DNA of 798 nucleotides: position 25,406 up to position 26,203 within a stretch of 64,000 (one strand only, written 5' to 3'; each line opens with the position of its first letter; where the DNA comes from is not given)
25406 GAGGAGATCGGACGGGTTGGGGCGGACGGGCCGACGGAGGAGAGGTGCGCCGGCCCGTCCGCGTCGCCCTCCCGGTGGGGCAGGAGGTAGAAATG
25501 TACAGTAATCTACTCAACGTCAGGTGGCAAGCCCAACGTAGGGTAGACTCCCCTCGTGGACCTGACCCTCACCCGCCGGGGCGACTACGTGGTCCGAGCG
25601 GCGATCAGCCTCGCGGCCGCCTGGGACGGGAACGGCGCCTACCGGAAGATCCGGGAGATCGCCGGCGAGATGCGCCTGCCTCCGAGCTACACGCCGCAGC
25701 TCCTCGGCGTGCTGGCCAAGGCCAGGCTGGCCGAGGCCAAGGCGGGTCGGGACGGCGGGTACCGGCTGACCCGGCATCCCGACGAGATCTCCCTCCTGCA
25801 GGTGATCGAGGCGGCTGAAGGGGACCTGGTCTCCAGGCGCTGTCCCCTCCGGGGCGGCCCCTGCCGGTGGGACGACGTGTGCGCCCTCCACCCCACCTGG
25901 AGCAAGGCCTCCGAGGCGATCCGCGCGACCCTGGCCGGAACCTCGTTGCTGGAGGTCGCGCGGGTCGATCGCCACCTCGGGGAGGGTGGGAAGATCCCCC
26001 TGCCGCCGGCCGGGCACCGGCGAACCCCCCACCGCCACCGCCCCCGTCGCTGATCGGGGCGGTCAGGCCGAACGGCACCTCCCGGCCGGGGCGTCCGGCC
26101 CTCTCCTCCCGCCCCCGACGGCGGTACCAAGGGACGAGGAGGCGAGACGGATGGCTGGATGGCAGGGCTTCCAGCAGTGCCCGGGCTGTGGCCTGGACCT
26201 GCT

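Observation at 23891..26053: NO-stress module: three-domain NirK divergent from an NsrR-like Rrf2 regulator, with an AT-rich palindromic element in the shared control region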

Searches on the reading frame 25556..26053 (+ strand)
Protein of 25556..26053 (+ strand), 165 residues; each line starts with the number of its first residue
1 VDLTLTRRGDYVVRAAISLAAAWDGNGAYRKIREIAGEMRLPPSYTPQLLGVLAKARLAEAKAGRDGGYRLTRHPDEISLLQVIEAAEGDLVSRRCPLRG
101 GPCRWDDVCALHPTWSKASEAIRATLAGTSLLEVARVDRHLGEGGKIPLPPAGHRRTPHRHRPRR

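Call 4: search_protein_families(library=pfam, proteins=[window:25556-26053:+], max_evalue=0.01)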
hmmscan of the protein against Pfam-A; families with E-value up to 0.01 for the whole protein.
window:25556-26053:+ (165 aa): 1 family
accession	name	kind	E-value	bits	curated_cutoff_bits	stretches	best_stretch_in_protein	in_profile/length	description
PF02082.26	Rrf2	-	3e-26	92.6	30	1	5-135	1-130/132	Iron-dependent Transcriptional regulator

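Call 5: search_protein_families(library=ncbifam, proteins=[window:25556-26053:+], max_evalue=0.01)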
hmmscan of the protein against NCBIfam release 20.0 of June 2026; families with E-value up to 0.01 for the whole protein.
window:25556-26053:+ (165 aa): 7 families
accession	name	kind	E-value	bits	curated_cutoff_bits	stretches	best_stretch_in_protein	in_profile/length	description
TIGR00738.1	rrf2_super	superfamily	2.4e-25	89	73.3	1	5-135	3-131/132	Rrf2 family transcriptional regulator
TIGR02010.1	IscR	equivalog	5.1e-16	58.7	207.55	1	4-135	2-130/135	Fe-S cluster assembly transcriptional regulator IscR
TIGR02944.1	suf_reg_Xantho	equivalog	3.4e-13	50.1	110.65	1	5-133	4-129/130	SUF system Fe-S cluster assembly regulator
NF008886.0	PRK11920.1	equivalog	1.2e-11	44.6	193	1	4-134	2-130/153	iron-responsive transcriptional regulator RirA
NF008110.0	PRK10857.1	equivalog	2.1e-10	40.6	275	1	4-135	2-130/164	Fe-S cluster assembly transcriptional regulator IscR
NF047409.1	Cys_reg_CymR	equivalog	7.5e-10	39.1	195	1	5-138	3-127/139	cysteine metabolism transcriptional regulator CymR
NF008240.0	PRK11014.1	equivalog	7.7e-05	22.8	182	1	4-134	2-127/141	nitric oxide-sensing transcriptional repressor NsrR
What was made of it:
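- On NsrR: NF008240 scores 22.8 bits against a cut-off of 182 (call 5).
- On IscR: TIGR02010 scores 58.7 bits against 207; NF008110 scores 40.6 against 275 (call 5).
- Closest known: IscR. Different: The score is far below the IscR model cut-off: 58.7 bits against 207 (call 5).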

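Call 7: search_solved_structures(query=window:25556-26053:+, max_evalue=0.001, show_alignments=4)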
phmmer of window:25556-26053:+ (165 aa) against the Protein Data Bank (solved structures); distinct sequences matched with E-value up to 0.001: 12.
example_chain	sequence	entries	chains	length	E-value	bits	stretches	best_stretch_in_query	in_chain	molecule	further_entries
4cic_A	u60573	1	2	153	8.8e-09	38.9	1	2-134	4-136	TRANSCRIPTIONAL REGULATOR, BADM/RRF2 FAMILY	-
6y45_A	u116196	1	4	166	1e-08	38.7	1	39-146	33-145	Rrf2 family transcriptional regulator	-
6hsd_A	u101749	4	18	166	1.3e-08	38.3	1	40-146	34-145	Rrf2 family transcriptional regulator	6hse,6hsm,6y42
3lwf_A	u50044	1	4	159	5.7e-07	33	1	4-136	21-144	Putative transcriptional regulator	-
4hf1_A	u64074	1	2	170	2.2e-06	31.1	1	4-146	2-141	HTH-type transcriptional regulator IscR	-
4hf2_A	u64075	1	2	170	2.2e-06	31.1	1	4-146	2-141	HTH-type transcriptional regulator IscR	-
4hf0_A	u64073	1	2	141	3.3e-06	30.6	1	4-133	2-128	HTH-type transcriptional regulator IscR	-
3t8r_A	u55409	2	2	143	3.8e-06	30.4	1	5-95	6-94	Staphylococcus aureus CymR | Staphylococcus aureus CymR (oxidized form)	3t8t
7zpn_A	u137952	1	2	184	3.9e-06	30.3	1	5-90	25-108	HTH-type transcriptional regulator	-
4chu_A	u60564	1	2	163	6e-06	29.7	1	5-146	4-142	HTH-TYPE TRANSCRIPTIONAL REGULATOR ISCR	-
5n07_A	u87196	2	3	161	2.4e-05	27.7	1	4-131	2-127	HTH-type transcriptional repressor NsrR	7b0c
2y75_A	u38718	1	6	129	0.00014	25.2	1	4-135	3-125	HTH-TYPE TRANSCRIPTIONAL REGULATOR CYMR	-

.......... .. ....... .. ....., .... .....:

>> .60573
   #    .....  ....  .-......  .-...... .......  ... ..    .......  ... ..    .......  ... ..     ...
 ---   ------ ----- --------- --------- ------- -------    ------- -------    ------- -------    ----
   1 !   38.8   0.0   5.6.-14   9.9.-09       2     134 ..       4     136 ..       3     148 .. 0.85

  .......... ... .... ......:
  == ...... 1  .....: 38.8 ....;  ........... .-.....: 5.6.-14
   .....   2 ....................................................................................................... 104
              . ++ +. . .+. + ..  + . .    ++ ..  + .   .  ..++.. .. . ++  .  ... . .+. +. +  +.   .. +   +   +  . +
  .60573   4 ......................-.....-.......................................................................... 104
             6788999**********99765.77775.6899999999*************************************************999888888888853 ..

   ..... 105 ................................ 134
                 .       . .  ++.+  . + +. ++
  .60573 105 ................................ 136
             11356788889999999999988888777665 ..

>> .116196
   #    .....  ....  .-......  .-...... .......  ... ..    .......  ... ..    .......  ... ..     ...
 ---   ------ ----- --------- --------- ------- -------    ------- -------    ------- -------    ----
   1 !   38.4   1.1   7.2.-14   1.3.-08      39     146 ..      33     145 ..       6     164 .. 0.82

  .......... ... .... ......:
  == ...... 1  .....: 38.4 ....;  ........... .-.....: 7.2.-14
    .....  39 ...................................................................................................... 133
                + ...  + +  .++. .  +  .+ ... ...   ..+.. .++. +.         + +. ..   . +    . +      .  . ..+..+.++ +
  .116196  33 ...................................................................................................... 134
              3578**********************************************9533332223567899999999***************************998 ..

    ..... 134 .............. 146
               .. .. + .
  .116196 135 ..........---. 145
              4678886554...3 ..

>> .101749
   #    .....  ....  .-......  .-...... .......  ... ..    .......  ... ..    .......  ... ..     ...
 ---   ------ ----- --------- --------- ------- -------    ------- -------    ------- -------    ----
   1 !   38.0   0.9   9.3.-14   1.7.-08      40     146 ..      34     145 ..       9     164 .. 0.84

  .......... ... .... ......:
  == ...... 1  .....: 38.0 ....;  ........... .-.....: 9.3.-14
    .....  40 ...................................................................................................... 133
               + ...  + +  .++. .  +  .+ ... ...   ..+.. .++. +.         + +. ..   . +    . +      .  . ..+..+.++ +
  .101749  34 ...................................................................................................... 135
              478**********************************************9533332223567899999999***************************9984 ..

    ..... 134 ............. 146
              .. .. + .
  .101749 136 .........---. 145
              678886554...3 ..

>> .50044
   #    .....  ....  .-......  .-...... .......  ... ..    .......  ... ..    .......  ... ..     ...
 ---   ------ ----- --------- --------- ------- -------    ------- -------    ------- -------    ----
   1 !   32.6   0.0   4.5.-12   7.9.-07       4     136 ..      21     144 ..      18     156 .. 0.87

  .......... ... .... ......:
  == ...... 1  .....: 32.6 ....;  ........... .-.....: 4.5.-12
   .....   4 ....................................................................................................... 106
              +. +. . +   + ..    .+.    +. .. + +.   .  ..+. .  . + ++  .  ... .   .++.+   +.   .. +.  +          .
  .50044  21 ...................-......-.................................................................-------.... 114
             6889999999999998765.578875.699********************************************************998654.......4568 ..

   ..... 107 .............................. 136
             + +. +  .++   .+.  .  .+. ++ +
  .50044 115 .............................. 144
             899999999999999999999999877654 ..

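Call 8: find_homologous_proteins(query=window:25556-26053:+, max_evalue=0.00001)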
Query window:25556-26053:+ (165 aa): 427 proteins with E <= 0.00001 among 703 candidates; the best 120 are listed.
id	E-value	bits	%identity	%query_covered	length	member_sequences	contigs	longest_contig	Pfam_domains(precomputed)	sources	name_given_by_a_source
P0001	6.7e-105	366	100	100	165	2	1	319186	PF02082.27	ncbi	-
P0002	6.2e-94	331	90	100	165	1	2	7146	PF02082.27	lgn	-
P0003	9.3e-92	324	88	99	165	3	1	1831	PF02082.27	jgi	jgi:Rrf2 family protein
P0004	1.9e-91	323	90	95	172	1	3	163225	PF02082.27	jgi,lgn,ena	-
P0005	6.6e-89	314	87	98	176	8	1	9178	PF02082.27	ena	-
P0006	2.0e-87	310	85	98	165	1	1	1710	PF02082.27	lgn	-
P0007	3.6e-87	309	84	99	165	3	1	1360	PF02082.27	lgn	-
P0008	9.9e-84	298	82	100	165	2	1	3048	PF02082.27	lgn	-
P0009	5.9e-78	279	80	98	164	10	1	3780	PF02082.27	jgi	jgi:Rrf2 family protein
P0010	6.6e-78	279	78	98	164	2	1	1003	PF02082.27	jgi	jgi:Rrf2 family protein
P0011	6.0e-77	275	78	98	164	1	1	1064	PF02082.27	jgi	jgi:Rrf2 family protein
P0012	6.5e-76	272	78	98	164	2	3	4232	PF02082.27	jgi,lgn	jgi:Rrf2 family protein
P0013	8.4e-76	272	78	98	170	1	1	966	PF02082.27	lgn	-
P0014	4.9e-75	269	77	98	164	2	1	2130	PF02082.27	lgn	-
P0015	5.1e-75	269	76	98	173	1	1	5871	PF02082.27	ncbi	-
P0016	1.0e-74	268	79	92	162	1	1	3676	PF02082.27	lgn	-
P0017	2.4e-74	267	78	98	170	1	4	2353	PF02082.27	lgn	-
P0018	2.8e-74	267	76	98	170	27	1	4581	PF02082.27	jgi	-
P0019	4.5e-74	266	75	98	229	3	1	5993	PF02082.27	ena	-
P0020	4.9e-74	266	76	100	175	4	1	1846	PF02082.27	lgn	-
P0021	1.4e-73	265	79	90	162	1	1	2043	PF02082.27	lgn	-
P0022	1.5e-73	264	74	100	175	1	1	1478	PF02082.27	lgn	-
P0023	2.0e-73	264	76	98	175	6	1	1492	PF02082.27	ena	-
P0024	2.4e-73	264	75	98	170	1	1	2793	PF02082.27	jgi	jgi:Rrf2 family protein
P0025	2.7e-73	264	75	98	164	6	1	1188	PF02082.27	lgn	-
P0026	8.9e-73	262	76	98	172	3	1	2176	PF02082.27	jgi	jgi:Rrf2 family protein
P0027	2.2e-72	261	73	98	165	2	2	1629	PF02082.27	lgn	-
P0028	1.5e-71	258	73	100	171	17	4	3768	PF02082.27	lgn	-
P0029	2.0e-71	257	76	93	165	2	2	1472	PF02082.27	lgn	-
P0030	2.1e-71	257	74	89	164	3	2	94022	PF02082.27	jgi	jgi:Rrf2 family protein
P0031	3.3e-71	257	72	99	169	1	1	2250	PF02082.27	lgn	-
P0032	3.7e-71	257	72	100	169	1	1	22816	PF02082.27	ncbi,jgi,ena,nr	ncbi:MAG TPA: Rrf2 family transcriptional regulator [Actinomycetota bacterium]|jgi:Rrf2 family prote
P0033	4.6e-71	256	75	98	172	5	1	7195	PF02082.27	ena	-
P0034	4.9e-71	256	73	99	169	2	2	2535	PF02082.27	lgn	-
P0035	5.3e-71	256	73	99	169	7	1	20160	PF02082.27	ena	-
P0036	5.6e-71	256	76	93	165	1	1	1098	PF02082.27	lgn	-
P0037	6.1e-71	256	75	93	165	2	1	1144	PF02082.27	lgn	-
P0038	1.0e-70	255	78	84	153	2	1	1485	PF02082.27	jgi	jgi:Rrf2 family protein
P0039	1.6e-70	255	75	93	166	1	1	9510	PF02082.27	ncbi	-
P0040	1.6e-70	255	76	97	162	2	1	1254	PF02082.27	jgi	-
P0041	2.3e-70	254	73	98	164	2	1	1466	PF02082.27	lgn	-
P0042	6.9e-70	252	73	99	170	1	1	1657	PF02082.27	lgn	-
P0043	1.1e-69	252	77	91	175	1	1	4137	PF02082.27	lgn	-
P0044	1.7e-69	251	73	98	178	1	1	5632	PF02082.27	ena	-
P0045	2.0e-69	251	75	93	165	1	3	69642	PF02082.27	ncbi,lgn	-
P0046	3.2e-69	250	74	95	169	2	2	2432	PF02082.27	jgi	jgi:Rrf2 family protein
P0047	6.4e-69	249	81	87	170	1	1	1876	PF02082.27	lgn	-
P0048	6.5e-69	249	74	99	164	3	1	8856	PF02082.27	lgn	-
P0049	1.1e-68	249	76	93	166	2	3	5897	PF02082.27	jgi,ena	jgi:Rrf2 family protein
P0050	1.8e-68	248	76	94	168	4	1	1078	PF02082.27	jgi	-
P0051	1.8e-68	248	72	98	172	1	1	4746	PF02082.27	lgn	-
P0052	2.5e-68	247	73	99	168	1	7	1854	PF02082.27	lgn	-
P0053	2.7e-68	247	78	92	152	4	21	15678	PF02082.27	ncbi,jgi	ncbi:MAG TPA: Rrf2 family transcriptional regulator [Actinomycetota bacterium]|jgi:Rrf2 family prote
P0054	3.0e-68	247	75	94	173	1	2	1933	PF02082.27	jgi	jgi:Rrf2 family protein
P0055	5.8e-68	246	70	98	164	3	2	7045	PF02082.27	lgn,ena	-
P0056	5.8e-68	246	74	94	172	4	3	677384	PF02082.27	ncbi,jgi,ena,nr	ncbi:MAG TPA: Rrf2 family transcriptional regulator [Actinomycetota bacterium]|nr:Rrf2 family transc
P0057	9.9e-68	245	76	87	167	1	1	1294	PF02082.27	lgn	-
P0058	1.0e-67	245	71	98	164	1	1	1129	PF02082.27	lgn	-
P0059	1.8e-67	245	71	98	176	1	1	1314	PF02082.27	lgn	-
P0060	2.8e-67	244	70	100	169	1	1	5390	PF02082.27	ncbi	-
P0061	3.0e-67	244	69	100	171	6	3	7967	PF02082.27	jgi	-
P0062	3.2e-67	244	72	99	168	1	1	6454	PF02082.27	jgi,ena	-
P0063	3.8e-67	244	80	87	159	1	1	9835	PF02082.27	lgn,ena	-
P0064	6.1e-67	243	71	98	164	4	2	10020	PF02082.27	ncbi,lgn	ncbi:MAG: Rrf2 family transcriptional regulator [Actinomycetota bacterium]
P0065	6.2e-67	243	76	92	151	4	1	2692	PF02082.27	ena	-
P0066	6.7e-67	243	75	94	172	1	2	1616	PF02082.27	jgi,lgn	jgi:Rrf2 family protein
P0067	1.0e-66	242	70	98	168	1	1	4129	PF02082.27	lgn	-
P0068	1.1e-66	242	72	99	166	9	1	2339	PF02082.27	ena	-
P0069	1.2e-66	242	74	94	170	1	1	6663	PF02082.27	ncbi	-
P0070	1.3e-66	242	78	86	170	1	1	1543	PF02082.27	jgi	-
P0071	1.4e-66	242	73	98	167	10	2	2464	PF02082.27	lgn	-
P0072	1.5e-66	242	69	96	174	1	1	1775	PF02082.27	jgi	jgi:Rrf2 family protein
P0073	2.1e-66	241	69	98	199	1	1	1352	PF02082.27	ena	-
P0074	2.1e-66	241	72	99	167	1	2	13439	PF02082.27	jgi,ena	-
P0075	2.2e-66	241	72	100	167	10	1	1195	PF02082.27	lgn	-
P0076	2.6e-66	241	73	99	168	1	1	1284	PF02082.27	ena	-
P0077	2.7e-66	241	73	97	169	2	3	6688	PF02082.27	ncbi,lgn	-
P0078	3.1e-66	241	70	99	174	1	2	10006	PF02082.27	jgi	jgi:Rrf2 family protein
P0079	7.0e-66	239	71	98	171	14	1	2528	PF02082.27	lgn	-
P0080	7.1e-66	239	72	100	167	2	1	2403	PF02082.27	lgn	-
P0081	7.4e-66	239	72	98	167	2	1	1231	PF02082.27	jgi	-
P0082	1.3e-65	239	79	86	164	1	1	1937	PF02082.27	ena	-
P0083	2.0e-65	238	69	98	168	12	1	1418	PF02082.27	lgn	-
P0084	2.2e-65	238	73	93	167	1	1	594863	PF02082.27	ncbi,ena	-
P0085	2.5e-65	238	75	89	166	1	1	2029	PF02082.27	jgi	jgi:Rrf2 family protein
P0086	4.1e-65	237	71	98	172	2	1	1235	PF02082.27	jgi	-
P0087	4.2e-65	237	72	96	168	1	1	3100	PF02082.27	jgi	jgi:Rrf2 family protein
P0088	4.6e-65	237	74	85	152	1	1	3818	PF02082.27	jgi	jgi:Rrf2 family protein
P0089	5.8e-65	236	74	90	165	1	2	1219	PF02082.27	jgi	jgi:Rrf2 family protein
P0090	5.8e-65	236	74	94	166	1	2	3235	PF02082.27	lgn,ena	-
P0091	6.6e-65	236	77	87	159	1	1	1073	PF02082.27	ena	-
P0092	7.3e-65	236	74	94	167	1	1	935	PF02082.27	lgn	-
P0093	9.1e-65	236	71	99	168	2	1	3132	PF02082.27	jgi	jgi:Rrf2 family protein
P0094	9.3e-65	236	73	95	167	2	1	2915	PF02082.27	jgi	jgi:Rrf2 family protein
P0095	1.1e-64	236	67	100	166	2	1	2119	PF02082.27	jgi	-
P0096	1.2e-64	235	77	88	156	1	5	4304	PF02082.27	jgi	jgi:Rrf2 family protein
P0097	1.2e-64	235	68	99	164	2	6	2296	PF02082.27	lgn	-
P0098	1.2e-64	235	72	99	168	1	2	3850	PF02082.27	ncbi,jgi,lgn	jgi:Rrf2 family protein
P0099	1.3e-64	235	74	90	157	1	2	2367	PF02082.27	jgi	jgi:Rrf2 family protein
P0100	1.5e-64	235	74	94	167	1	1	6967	PF02082.27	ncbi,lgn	-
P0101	1.8e-64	235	79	85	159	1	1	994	PF02082.27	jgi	jgi:Rrf2 family protein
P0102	2.0e-64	235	72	94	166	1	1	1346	PF02082.27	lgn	-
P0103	2.8e-64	234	76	87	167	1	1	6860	PF02082.27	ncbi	-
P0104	4.1e-64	234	70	94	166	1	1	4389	PF02082.27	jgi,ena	-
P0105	4.6e-64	234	77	86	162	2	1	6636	PF02082.27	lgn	-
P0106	5.8e-64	233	66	100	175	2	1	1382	PF02082.27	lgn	-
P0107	8.8e-64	233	69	100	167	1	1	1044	PF02082.27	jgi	jgi:Rrf2 family protein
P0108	8.9e-64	233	74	87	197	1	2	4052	PF02082.27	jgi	jgi:Rrf2 family protein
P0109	1.0e-63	232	72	94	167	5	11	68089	PF02082.27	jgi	jgi:Rrf2 family protein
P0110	1.1e-63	232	71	93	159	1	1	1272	PF02082.27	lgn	-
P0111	1.1e-63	232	66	98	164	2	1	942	PF02082.27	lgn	-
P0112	1.2e-63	232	70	96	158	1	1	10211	PF02082.27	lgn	-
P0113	1.6e-63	232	66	99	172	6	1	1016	PF02082.27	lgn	-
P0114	1.6e-63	232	72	93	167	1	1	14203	PF02082.27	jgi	jgi:Rrf2 family protein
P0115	1.6e-63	232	74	85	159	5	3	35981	PF02082.27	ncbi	-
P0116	1.6e-63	232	71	91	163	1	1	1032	PF02082.27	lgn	-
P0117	1.9e-63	231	66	99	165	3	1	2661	PF02082.27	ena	-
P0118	2.0e-63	231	68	97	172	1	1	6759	PF02082.27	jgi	-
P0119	2.0e-63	231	74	88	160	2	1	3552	PF02082.27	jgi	-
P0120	2.1e-63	231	72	94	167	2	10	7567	PF02082.27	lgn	-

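Call 10: find_encoding_contigs(protein=P0001, flank=6000, max_places=3)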
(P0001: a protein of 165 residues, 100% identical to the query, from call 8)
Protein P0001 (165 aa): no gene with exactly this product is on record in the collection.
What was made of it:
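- Tried and rejected: An exact look-up of the window's own Rrf2 protein returned nothing (call 10).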

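Call 11: find_encoding_contigs(protein=P0004, flank=6000, max_places=3)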
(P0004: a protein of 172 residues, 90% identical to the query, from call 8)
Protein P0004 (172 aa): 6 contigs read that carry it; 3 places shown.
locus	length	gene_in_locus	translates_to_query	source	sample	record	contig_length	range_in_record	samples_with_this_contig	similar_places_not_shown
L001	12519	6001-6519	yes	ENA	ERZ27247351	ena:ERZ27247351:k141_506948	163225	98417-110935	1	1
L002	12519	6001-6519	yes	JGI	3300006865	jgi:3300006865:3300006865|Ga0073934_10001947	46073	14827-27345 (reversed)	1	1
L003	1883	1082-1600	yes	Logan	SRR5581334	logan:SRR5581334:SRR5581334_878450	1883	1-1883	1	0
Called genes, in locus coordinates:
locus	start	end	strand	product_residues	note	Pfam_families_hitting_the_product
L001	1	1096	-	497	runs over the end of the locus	PF21922:PBP_dimer_2, PF00905:Transpeptidase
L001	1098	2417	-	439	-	PF01098:FTSW_RODA_SPOVE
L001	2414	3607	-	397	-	PF00481:PP2C, PF13672:PP2C_2, PF07228:SpoIIE (weak)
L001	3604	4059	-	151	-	PF16697:Yop-YscD_cpl, PF00498:FHA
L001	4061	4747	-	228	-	PF12401:FhaA_N, PF16697:Yop-YscD_cpl, PF00498:FHA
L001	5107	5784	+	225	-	-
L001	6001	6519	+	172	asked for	PF02082:Rrf2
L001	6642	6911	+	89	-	-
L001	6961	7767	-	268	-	PF01969:Ni_insertion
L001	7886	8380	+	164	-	PF14584:DUF4446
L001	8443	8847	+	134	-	PF04519:Bactofilin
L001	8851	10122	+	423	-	PF02403:Seryl_tRNA_N, PF00587:tRNA-synt_2b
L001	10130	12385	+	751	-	PF08448:PAS_4, PF08447:PAS_3, PF08448:PAS_4, PF00989:PAS, PF08448:PAS_4, PF08447:PAS_3, PF00989:PAS, PF08448:PAS_4, +8 more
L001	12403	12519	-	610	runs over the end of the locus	PF00989:PAS (weak), PF08447:PAS_3, PF00989:PAS, PF08448:PAS_4, PF13426:PAS_9, PF08447:PAS_3, PF08448:PAS_4, PF08447:PAS_3, +2 more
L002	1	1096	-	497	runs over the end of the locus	PF21922:PBP_dimer_2, PF00905:Transpeptidase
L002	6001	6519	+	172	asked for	PF02082:Rrf2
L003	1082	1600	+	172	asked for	PF02082:Rrf2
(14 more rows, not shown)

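Call 12: find_encoding_contigs(protein=P0056, flank=6000, max_places=3)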
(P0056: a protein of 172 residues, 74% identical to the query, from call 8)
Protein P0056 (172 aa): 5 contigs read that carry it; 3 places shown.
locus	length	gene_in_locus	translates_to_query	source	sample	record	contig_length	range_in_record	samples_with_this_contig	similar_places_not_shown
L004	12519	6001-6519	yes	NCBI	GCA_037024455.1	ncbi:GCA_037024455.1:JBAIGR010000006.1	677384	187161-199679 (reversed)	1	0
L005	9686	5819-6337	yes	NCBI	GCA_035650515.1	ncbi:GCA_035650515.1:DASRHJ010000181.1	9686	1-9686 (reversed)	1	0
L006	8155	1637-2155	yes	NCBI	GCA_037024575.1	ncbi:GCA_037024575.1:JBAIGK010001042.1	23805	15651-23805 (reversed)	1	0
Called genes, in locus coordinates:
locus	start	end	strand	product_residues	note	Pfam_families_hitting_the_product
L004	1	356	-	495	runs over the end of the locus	PF21922:PBP_dimer_2, PF00905:Transpeptidase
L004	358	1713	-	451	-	PF01098:FTSW_RODA_SPOVE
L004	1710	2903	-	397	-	PF00481:PP2C, PF07228:SpoIIE (faint), PF13672:PP2C_2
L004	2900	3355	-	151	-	PF16697:Yop-YscD_cpl, PF00498:FHA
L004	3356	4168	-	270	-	PF12401:FhaA_N, PF16697:Yop-YscD_cpl, PF00498:FHA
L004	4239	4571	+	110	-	-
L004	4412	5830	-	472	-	PF07731:Cu-oxidase_2 (faint), PF07732:Cu-oxidase_3, PF00127:Copper-bind (faint), PF13473:Cupredoxin_1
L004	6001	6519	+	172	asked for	PF02082:Rrf2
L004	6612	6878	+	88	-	-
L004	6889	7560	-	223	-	PF04982:TM_HPP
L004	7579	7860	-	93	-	-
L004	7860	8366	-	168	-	PF00355:Rieske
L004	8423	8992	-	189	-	PF12797:Fer4_2 (faint), PF13237:Fer4_10 (faint), PF14697:Fer4_21 (faint), PF00037:Fer4 (faint), PF12837:Fer4_6 (faint), PF13247:Fer4_11, PF25160:LdpA_Fe-S-bd, PF13187:Fer4_9 (weak), +2 more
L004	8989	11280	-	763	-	PF04879:Molybdop_Fe4S4, PF00384:Molybdopterin, PF01568:Molydop_binding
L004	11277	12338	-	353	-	-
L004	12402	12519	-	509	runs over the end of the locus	PF00512:HisKA, PF02518:HATPase_c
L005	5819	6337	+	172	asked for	PF02082:Rrf2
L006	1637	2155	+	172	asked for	PF02082:Rrf2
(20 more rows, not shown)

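Call 15: find_encoding_contigs(protein=P0084, flank=6000, max_places=2)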
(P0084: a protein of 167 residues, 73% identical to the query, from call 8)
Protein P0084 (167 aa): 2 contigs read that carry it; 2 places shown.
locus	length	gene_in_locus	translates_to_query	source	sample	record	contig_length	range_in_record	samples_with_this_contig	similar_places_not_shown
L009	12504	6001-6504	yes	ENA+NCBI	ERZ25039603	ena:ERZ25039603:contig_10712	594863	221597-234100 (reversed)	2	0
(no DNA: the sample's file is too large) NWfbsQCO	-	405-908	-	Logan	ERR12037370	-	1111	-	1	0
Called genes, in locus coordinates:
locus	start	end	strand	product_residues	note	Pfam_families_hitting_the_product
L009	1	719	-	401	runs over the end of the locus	PF21922:PBP_dimer_2, PF00905:Transpeptidase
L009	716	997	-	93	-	PF01098:FTSW_RODA_SPOVE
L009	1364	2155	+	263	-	-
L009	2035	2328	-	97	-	-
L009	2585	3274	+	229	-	-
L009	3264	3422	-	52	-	PF16697:Yop-YscD_cpl, PF00498:FHA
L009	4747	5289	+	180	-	-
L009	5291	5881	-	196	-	-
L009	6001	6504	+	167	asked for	PF02082:Rrf2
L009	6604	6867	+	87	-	-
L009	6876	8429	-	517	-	PF00512:HisKA, PF02518:HATPase_c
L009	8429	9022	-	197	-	PF17248:DUF5317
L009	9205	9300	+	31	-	-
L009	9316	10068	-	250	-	PF01969:Ni_insertion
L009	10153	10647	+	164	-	PF14584:DUF4446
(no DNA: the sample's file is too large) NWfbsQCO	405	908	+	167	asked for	PF02082:Rrf2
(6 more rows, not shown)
